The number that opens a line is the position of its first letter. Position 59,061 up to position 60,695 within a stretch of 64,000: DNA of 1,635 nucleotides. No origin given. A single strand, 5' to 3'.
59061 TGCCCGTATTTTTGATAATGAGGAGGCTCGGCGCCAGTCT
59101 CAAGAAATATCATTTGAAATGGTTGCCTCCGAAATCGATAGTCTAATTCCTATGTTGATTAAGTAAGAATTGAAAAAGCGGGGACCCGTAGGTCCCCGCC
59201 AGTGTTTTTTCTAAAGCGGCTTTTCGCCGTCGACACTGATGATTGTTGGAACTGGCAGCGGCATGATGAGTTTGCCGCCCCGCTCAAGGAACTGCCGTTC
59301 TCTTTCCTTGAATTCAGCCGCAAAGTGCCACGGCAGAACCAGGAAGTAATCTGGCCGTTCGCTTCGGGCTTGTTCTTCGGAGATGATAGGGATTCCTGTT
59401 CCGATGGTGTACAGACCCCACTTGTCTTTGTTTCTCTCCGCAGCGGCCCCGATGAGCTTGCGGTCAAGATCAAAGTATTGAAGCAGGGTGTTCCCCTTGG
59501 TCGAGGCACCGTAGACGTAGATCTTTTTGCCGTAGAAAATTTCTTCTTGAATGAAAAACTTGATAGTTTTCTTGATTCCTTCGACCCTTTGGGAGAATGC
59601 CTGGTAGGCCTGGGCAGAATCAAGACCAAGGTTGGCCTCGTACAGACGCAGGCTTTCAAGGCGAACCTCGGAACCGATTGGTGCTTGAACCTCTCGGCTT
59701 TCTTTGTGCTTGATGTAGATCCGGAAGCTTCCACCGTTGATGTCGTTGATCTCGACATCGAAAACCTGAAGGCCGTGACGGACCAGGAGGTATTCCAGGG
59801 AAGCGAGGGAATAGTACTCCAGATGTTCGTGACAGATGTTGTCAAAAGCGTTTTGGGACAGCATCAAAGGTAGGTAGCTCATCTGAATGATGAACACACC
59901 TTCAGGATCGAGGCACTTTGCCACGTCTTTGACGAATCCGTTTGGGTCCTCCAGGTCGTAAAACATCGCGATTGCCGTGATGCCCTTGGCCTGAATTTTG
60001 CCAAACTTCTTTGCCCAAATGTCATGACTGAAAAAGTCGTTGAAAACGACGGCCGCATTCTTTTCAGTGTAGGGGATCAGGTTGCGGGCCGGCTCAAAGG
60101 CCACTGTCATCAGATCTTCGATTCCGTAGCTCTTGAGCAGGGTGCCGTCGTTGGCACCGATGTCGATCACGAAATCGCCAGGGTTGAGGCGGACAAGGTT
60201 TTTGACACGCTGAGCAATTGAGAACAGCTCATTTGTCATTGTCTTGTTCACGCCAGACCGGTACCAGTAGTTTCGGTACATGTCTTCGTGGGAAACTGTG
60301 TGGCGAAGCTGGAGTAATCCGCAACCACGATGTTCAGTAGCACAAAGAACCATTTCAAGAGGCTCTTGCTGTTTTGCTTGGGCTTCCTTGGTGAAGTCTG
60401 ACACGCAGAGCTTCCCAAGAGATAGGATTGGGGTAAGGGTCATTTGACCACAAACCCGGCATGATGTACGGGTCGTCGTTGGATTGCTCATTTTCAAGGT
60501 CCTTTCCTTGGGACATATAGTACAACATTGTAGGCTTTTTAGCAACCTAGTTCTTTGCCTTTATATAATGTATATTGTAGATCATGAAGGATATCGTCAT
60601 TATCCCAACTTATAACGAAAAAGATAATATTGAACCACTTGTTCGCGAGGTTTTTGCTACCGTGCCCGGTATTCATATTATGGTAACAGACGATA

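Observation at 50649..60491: B12-radical SAM enzyme and TylCIII-like sugar C-methyltransferase inside the glycan locus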

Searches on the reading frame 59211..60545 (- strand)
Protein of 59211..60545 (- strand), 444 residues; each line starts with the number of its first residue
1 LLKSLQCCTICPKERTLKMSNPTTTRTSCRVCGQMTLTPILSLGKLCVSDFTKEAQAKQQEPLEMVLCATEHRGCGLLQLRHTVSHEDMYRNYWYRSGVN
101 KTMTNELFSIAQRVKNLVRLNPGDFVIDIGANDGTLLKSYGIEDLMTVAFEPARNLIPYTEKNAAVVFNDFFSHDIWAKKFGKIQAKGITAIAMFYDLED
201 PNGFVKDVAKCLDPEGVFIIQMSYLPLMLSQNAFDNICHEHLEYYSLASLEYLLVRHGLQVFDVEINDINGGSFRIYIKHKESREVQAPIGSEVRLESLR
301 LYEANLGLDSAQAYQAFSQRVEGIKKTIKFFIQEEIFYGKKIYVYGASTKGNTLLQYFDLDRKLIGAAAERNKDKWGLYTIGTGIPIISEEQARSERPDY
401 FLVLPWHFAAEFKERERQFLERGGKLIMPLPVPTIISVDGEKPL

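Call 5: search_protein_families(library=pfam, proteins=[window:59211-60545:-], max_evalue=0.01)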
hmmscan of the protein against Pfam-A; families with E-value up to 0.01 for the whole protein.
window:59211-60545:- (444 aa): 3 families
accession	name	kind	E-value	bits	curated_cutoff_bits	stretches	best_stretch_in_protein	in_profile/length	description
PF08484.17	Methyltransf_14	-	1.4e-44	152.1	23.5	1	269-431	2-160/160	C-methyltransferase C-terminal domain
PF13489.12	Methyltransf_23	-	6.5e-14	52.4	27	1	115-261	14-161/164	Methyltransferase domain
PF08421.16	Methyltransf_13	-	1.1e-09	38.8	31.3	1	29-90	1-62/62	Putative zinc binding domain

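Call 6: search_protein_families(library=ncbifam, proteins=[window:59211-60545:-], max_evalue=0.01)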
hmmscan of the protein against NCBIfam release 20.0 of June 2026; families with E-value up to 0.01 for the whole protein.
window:59211-60545:- (444 aa): 1 family
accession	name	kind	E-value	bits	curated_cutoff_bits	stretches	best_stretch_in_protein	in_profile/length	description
NF045667.1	MTase_DVU1556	equivalog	0.0027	17.2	155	0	110-261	10-162/213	DVU_1556 family methyltransferase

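Call 9: search_solved_structures(query=window:59211-60545:-, max_evalue=0.001, show_alignments=2)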
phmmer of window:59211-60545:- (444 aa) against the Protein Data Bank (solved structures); distinct sequences matched with E-value up to 0.001: 10.
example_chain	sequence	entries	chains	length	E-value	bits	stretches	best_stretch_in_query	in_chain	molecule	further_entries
4rv9_A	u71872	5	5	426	6.9e-60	206.3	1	26-437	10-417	D-mycarose 3-C-methyltransferase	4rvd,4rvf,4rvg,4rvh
5t64_A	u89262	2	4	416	8.4e-34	120.3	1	23-432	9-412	Sugar 3-C-methyl transferase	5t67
4e2w_A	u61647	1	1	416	3.2e-33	118.4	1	25-431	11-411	TcaB9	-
5t6b_A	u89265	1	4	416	5.1e-33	117.7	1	23-431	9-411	Sugar 3-C-methyl transferase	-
3ndi_A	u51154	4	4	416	5.5e-33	117.6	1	25-431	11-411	Methyltransferase | TcaB9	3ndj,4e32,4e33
4e2x_A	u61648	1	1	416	5.5e-33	117.6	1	25-431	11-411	TcaB9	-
4e30_A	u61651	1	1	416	8.3e-33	117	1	25-431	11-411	TcaB9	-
4e31_A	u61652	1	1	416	1.3e-32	116.4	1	25-431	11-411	TcaB9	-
4e2y_A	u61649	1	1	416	1.4e-32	116.3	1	25-431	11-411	TcaB9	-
4e2z_A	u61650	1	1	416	5.1e-32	114.4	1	25-431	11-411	TcaB9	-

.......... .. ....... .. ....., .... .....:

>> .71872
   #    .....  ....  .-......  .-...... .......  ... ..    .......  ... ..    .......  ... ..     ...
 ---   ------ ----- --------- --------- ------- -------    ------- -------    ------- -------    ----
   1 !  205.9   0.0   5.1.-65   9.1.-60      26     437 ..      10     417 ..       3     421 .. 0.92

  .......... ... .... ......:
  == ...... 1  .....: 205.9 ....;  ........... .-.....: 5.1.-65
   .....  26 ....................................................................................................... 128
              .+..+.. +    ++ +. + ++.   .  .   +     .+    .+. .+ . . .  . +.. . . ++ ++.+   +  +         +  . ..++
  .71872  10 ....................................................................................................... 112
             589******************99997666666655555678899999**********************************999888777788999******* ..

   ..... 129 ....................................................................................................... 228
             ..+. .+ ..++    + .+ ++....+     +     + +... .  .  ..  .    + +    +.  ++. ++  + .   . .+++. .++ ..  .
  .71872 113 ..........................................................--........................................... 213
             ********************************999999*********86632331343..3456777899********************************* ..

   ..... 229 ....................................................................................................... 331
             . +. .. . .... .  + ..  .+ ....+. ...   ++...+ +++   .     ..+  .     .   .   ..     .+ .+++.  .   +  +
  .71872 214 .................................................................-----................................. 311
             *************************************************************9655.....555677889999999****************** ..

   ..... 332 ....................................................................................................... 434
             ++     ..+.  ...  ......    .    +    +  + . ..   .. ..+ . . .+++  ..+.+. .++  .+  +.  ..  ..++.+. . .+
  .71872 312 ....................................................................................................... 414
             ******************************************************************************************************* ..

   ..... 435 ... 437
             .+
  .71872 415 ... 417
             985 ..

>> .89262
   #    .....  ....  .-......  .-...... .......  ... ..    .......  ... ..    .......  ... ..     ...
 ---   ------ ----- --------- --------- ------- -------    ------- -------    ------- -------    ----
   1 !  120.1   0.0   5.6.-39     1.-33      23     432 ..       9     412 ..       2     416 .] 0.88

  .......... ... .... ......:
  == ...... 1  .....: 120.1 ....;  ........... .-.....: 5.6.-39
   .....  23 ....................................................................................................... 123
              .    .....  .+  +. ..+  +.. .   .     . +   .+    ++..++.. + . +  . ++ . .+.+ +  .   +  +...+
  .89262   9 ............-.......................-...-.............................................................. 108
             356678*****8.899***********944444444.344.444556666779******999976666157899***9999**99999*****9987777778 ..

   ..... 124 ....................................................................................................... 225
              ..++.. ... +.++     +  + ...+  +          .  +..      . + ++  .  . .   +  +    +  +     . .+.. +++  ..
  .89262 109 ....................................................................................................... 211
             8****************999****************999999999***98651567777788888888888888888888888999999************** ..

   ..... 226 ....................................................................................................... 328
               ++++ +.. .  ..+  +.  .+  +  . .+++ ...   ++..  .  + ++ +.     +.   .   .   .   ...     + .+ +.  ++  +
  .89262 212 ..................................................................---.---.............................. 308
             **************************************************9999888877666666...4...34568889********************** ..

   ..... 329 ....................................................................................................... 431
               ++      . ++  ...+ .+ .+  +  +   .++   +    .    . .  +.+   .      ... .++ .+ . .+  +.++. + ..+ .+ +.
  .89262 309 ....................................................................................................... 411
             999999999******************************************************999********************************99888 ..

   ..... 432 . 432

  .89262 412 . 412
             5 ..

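Call 21: find_homologous_proteins(query=window:59211-60491:-, max_evalue=0.00001)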
Query window:59211-60491:- (426 aa): 8000 proteins with E <= 0.00001 among 8000 candidates; the best 120 are listed.
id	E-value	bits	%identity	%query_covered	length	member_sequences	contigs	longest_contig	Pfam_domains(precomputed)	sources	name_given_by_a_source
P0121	4.2e-289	976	100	100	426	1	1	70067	PF13489.13,PF08421.17,PF08484.18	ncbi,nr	ncbi:MAG: class I SAM-dependent methyltransferase [Candidatus Pacebacteria bacterium]|nr:class I SAM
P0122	1.0e-208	711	73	100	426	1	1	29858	PF13489.13,PF08421.17,PF08484.18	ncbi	-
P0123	1.2e-184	632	65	99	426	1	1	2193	PF13489.13,PF08421.17,PF08484.18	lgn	-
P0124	1.3e-179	616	65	98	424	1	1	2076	PF13489.13,PF08421.17,PF08484.18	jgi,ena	-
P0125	3.3e-174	598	64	97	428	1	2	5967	PF13489.13,PF08421.17,PF08484.18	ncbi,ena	-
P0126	9.9e-174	596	64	96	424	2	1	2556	PF13489.13,PF08421.17,PF08484.18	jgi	-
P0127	1.1e-172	593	63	97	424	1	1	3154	PF13489.13,PF08421.17,PF08484.18,PF08241.19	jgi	jgi:hypothetical protein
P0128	2.4e-172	592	64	97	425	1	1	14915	PF13489.13,PF08421.17,PF08484.18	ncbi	-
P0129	4.1e-172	591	63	98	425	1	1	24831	PF13489.13,PF08421.17,PF08484.18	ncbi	-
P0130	5.8e-172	590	63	97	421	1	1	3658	PF13489.13,PF08421.17,PF08484.18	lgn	-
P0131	5.1e-171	587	64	97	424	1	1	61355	PF13489.13,PF08421.17,PF08484.18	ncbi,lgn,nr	ncbi:class I SAM-dependent methyltransferase [Candidatus Wolfebacteria bacterium]|nr:class I SAM-dep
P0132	6.0e-171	587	63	98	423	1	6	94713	PF13489.13,PF08421.17,PF08484.18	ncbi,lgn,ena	-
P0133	1.5e-170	586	64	95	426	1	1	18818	PF13489.13,PF08421.17,PF08484.18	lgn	-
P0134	7.7e-170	583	62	98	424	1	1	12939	PF13489.13,PF08421.17,PF08484.18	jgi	jgi:NDP-4-keto-2,6-dideoxyhexose 3-C-methyltransferase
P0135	1.4e-169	583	64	97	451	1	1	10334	PF13489.13,PF08421.17,PF08484.18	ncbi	-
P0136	1.6e-169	582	62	96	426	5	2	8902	PF13489.13,PF08421.17,PF08484.18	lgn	-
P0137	3.0e-169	581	63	96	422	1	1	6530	PF13489.13,PF08421.17,PF08484.18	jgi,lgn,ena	-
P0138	4.7e-169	581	63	99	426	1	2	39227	PF13489.13,PF08421.17,PF08484.18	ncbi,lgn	-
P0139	6.3e-169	580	62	97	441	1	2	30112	PF13489.13,PF08421.17,PF08484.18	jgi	jgi:hypothetical protein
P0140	7.5e-169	580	63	97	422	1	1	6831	PF13489.13,PF08421.17,PF08484.18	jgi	jgi:hypothetical protein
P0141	7.9e-169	580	62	96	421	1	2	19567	PF13489.13,PF08421.17,PF08484.18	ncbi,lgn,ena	-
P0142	9.9e-169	580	61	96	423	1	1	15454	PF13489.13,PF08421.17,PF08484.18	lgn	-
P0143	1.7e-168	579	61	99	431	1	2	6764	PF13489.13,PF08421.17,PF08484.18,PF08241.19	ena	-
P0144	2.0e-168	579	62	99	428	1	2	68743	PF13489.13,PF08421.17,PF08484.18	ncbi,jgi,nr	ncbi:class I SAM-dependent methyltransferase [Candidatus Parcubacteria bacterium]|nr:MAG: class I SA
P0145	9.8e-168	576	63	95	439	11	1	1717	PF13489.13,PF08421.17,PF08484.18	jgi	-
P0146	1.5e-167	576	61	96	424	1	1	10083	PF13489.13,PF08421.17,PF08484.18,PF08241.19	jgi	jgi:NDP-4-keto-2,6-dideoxyhexose 3-C-methyltransferase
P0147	1.6e-167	576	62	95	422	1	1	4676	PF13489.13,PF08421.17,PF08484.18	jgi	jgi:hypothetical protein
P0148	2.4e-167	575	61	98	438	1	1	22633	PF13489.13,PF08421.17,PF08484.18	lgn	-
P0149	2.7e-167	575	61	96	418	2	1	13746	PF13489.13,PF08421.17,PF08484.18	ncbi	-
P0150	4.4e-167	574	62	98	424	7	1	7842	PF13489.13,PF08421.17,PF08484.18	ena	-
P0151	4.8e-167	574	61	100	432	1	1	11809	PF13489.13,PF08421.17,PF08484.18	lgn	-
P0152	8.1e-167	573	62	96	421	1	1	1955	PF13489.13,PF08421.17,PF08484.18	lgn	-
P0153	8.1e-167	573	62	97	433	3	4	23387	PF13489.13,PF08421.17,PF08484.18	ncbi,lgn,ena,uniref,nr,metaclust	ncbi:MAG: hypothetical protein A3B25_03285 [Candidatus Ryanbacteria bacterium RIFCSPLOWO2_01_FULL_48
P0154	8.1e-167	573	62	96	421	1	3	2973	PF13489.13,PF08421.17,PF08484.18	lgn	-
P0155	1.2e-166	573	61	96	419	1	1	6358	PF13489.13,PF08421.17,PF08484.18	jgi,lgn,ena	-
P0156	1.3e-166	573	61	97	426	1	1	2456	PF13489.13,PF08421.17,PF08484.18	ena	-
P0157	1.6e-166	572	60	97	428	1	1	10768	PF13489.13,PF08421.17,PF08484.18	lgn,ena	-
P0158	1.7e-166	572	61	97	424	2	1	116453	PF13489.13,PF08421.17,PF08484.18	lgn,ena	-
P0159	1.7e-166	572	60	99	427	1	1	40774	PF13489.13,PF08421.17,PF08484.18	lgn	-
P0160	2.5e-166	572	62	96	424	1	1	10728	PF13489.13,PF08421.17,PF08484.18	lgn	-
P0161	2.7e-166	572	60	99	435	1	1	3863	PF13489.13,PF08421.17,PF08484.18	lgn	-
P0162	3.0e-166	572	60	99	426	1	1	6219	PF13489.13,PF08421.17,PF08484.18,PF08241.19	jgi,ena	-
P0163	3.3e-166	571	62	97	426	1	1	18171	PF13489.13,PF08421.17,PF08484.18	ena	-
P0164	3.8e-166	571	61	96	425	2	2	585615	PF13489.13,PF08421.17,PF08484.18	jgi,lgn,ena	-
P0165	5.5e-166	571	60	97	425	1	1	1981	PF13489.13,PF08421.17,PF08484.18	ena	-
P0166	6.1e-166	571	62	96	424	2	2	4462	PF13489.13,PF08421.17,PF08484.18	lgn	-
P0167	6.3e-166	570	60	98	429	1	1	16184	PF13489.13,PF08421.17,PF08484.18,PF08241.19,PF08242.19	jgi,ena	-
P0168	7.0e-166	570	62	96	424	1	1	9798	PF13489.13,PF08421.17,PF08484.18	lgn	-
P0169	9.5e-166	570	62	97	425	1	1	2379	PF13489.13,PF08421.17,PF08484.18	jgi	-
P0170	1.2e-165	570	62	98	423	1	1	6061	PF13489.13,PF08421.17,PF08484.18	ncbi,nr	ncbi:MAG: class I SAM-dependent methyltransferase [Patescibacteria group bacterium]|nr:class I SAM-d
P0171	1.3e-165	569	61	97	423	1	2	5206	PF13489.13,PF08421.17,PF08484.18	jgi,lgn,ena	-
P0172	1.4e-165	569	61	97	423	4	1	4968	PF13489.13,PF08421.17,PF08484.18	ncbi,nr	ncbi:MAG: class I SAM-dependent methyltransferase [Nanoarchaeota archaeon]|nr:class I SAM-dependent 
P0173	1.7e-165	569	62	96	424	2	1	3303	PF13489.13,PF08421.17,PF08484.18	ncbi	-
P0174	1.9e-165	569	61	96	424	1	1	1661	PF13489.13,PF08421.17,PF08484.18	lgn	-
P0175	2.2e-165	569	62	96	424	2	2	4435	PF13489.13,PF08421.17,PF08484.18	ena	-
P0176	2.4e-165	569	61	98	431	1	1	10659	PF13489.13,PF08421.17,PF08484.18,PF08241.19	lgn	-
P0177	4.0e-165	568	61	96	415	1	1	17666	PF13489.13,PF08421.17,PF08484.18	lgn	-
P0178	4.0e-165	568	61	98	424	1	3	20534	PF13489.13,PF08421.17,PF08484.18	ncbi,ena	-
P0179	7.2e-165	567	59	97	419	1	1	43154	PF13489.13,PF08421.17,PF08484.18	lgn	-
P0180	8.4e-165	567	60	98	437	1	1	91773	PF13489.13,PF08421.17,PF08484.18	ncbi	-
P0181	1.0e-164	566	61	96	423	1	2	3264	PF13489.13,PF08421.17,PF08484.18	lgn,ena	-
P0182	1.0e-164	566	60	97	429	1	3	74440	PF13489.13,PF08421.17,PF08484.18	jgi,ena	-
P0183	1.1e-164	566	61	96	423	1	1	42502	PF13489.13,PF08421.17,PF08484.18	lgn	-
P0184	1.1e-164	566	61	97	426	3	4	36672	PF13489.13,PF08421.17,PF08484.18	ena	-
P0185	1.2e-164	566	61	98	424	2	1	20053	PF13489.13,PF08421.17,PF08484.18,PF08241.19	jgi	-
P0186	1.4e-164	566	61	97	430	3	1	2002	PF13489.13,PF08421.17,PF08484.18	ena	-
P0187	2.0e-164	566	59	98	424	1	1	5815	PF13489.13,PF08421.17,PF08484.18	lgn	-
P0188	2.4e-164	565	61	96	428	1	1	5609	PF13489.13,PF08421.17,PF08484.18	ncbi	ncbi:MAG: class I SAM-dependent methyltransferase [Candidatus Liptonbacteria bacterium]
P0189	2.4e-164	565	61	98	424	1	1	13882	PF13489.13,PF08421.17,PF08484.18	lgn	-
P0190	2.7e-164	565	63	95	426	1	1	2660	PF13489.13,PF08421.17,PF08484.18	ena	-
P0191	2.8e-164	565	60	98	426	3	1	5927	PF13489.13,PF08421.17,PF08484.18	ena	-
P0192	3.1e-164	565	63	95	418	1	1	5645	PF13489.13,PF08421.17,PF08484.18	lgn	-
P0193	3.2e-164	565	60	96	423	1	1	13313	PF13489.13,PF08421.17,PF08484.18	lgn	-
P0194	3.7e-164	565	61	97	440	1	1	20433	PF13489.13,PF08421.17,PF08484.18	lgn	-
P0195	3.9e-164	565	59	100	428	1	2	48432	PF13489.13,PF08421.17,PF08484.18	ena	-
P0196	4.5e-164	564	61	97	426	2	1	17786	PF13489.13,PF08421.17,PF08484.18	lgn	-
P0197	4.9e-164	564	60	98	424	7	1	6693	PF13489.13,PF08421.17,PF08484.18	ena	-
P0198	9.5e-164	563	62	97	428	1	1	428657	PF13489.13,PF08421.17,PF08484.18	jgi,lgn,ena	-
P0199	1.1e-163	563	61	97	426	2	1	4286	PF13489.13,PF08421.17,PF08484.18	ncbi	-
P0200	1.3e-163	563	60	99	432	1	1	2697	PF13489.13,PF08421.17,PF08484.18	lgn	-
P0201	1.4e-163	563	62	96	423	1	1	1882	PF13489.13,PF08421.17,PF08484.18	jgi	-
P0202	2.1e-163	562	60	98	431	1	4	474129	PF13489.13,PF08421.17,PF08484.18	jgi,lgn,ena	jgi:NDP-4-keto-2,6-dideoxyhexose 3-C-methyltransferase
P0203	2.3e-163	562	61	97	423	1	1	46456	PF13489.13,PF08421.17,PF08484.18,PF08241.19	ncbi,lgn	-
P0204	3.5e-163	561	61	96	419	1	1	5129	PF13489.13,PF08421.17,PF08484.18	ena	-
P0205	4.2e-163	561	62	96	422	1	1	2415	PF13489.13,PF08421.17,PF08484.18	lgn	-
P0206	6.5e-163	561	60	98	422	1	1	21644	PF13489.13,PF08421.17,PF08484.18,PF08241.19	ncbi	-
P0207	1.2e-162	560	62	95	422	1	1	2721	PF13489.13,PF08421.17,PF08484.18,PF08241.19,PF08242.19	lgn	-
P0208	1.3e-162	560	59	97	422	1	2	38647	PF13489.13,PF08421.17,PF08484.18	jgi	jgi:SAM-dependent methyltransferase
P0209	1.3e-162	560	62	98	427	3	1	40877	PF13489.13,PF08421.17,PF08484.18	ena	-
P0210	1.7e-162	559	59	98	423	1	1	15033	PF13489.13,PF08421.17,PF08484.18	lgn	-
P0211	2.3e-162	559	60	98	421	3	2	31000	PF13489.13,PF08421.17,PF08484.18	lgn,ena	-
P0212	3.0e-162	558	58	99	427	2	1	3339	PF13489.13,PF08421.17,PF08484.18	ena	-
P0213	3.3e-162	558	62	95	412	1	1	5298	PF13489.13,PF08421.17,PF08484.18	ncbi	-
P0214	5.9e-162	557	60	99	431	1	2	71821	PF13489.13,PF08421.17,PF08484.18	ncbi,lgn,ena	-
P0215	8.3e-162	557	60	98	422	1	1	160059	PF13489.13,PF08421.17,PF08484.18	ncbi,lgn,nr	ncbi:MAG: class I SAM-dependent methyltransferase [bacterium]|nr:class I SAM-dependent methyltransfe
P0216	9.1e-162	557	60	97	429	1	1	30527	PF13489.13,PF08421.17,PF08484.18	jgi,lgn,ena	-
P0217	1.1e-161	556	60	98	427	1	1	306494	PF13489.13,PF08421.17,PF08484.18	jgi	jgi:NDP-4-keto-2,6-dideoxyhexose 3-C-methyltransferase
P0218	1.4e-161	556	61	96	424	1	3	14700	PF13489.13,PF08421.17,PF08484.18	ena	-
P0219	1.5e-161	556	62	97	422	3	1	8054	PF13489.13,PF08421.17,PF08484.18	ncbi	-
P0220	1.9e-161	556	61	96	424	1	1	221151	PF13489.13,PF08421.17,PF08484.18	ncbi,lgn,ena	-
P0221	4.7e-161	554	61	96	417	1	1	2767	PF13489.13,PF08421.17,PF08484.18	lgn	-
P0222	4.9e-161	554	59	97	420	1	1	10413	PF13489.13,PF08421.17,PF08484.18,PF08242.19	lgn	-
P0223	5.4e-161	554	61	97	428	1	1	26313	PF13489.13,PF08421.17,PF08484.18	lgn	-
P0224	5.8e-161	554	60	98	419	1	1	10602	PF13489.13,PF08421.17,PF08484.18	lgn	-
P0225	6.3e-161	554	60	96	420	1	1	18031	PF13489.13,PF08421.17,PF08484.18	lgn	-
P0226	6.3e-161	554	60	98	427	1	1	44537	PF13489.13,PF08421.17,PF08484.18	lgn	-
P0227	6.6e-161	554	60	96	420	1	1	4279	PF13489.13,PF08421.17,PF08484.18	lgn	-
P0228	6.8e-161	554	61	96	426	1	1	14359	PF13489.13,PF08421.17,PF08484.18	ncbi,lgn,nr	ncbi:MAG: class I SAM-dependent methyltransferase [Candidatus Wolfebacteria bacterium]|nr:class I SA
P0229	7.7e-161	554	60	97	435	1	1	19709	PF13489.13,PF08421.17,PF08484.18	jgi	jgi:hypothetical protein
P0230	8.9e-161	554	60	96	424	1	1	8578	PF13489.13,PF08421.17,PF08484.18,PF08241.19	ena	-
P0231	9.6e-161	553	60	96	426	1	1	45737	PF13489.13,PF08421.17,PF08484.18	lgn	-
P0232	3.0e-160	552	61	97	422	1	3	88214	PF13489.13,PF08421.17,PF08484.18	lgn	-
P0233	3.7e-160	551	61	97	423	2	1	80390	PF13847.13,PF13489.13,PF08421.17,PF08484.18,PF08241.19,PF08242.19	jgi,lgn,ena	-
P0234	4.5e-160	551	61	96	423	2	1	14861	PF13489.13,PF08421.17,PF08484.18,PF08241.19,PF08242.19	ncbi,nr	ncbi:MAG: methyltransferase [Parcubacteria group bacterium Gr01-1014_33]|nr:MAG: methyltransferase [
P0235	5.8e-160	551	60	95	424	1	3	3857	PF13489.13,PF08421.17,PF08484.18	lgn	-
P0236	6.0e-160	551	60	98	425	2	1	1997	PF13489.13,PF08421.17,PF08484.18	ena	-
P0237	6.4e-160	551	59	99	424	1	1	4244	PF13489.13,PF08421.17,PF08484.18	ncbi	-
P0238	6.5e-160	551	59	98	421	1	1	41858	PF13489.13,PF08421.17,PF08484.18,PF08241.19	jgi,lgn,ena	-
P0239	8.4e-160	550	60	96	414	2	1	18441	PF13489.13,PF08421.17,PF08484.18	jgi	-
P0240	8.8e-160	550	60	96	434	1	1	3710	PF13489.13,PF08421.17,PF08484.18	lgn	-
